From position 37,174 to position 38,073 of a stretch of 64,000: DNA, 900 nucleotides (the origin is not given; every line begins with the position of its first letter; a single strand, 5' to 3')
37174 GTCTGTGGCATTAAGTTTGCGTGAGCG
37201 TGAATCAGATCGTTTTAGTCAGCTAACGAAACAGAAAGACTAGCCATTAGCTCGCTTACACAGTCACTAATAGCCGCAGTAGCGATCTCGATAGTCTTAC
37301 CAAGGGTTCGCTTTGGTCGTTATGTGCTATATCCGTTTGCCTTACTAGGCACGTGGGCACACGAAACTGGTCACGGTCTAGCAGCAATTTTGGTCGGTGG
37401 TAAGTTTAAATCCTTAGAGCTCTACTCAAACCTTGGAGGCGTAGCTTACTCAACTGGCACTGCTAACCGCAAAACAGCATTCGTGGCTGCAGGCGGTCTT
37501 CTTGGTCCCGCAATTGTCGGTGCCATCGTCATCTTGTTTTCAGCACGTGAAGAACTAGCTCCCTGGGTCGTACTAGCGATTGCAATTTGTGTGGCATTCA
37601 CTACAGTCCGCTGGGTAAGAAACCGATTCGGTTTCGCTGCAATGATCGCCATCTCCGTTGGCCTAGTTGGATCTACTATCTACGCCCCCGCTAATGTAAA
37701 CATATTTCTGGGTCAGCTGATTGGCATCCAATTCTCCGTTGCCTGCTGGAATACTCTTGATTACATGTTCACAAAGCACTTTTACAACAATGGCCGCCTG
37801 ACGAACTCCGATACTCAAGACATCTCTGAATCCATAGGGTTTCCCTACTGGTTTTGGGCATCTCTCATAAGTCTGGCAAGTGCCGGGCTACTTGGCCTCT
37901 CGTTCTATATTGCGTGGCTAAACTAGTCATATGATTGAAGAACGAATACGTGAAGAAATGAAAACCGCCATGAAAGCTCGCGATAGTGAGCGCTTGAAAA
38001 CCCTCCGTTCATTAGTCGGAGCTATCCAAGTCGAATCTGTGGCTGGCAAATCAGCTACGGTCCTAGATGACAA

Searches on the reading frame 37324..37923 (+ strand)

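Call 73: search_protein_families(library=pfam, proteins=[window:37324-37923:+], max_evalue=0.0001)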
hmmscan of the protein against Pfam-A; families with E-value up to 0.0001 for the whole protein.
window:37324-37923:+ (200 aa): 1 family
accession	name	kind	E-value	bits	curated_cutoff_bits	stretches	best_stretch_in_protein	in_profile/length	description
PF13398.12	Peptidase_M50B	-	1.9e-37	129.4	26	1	2-191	17-199/201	Peptidase M50B-like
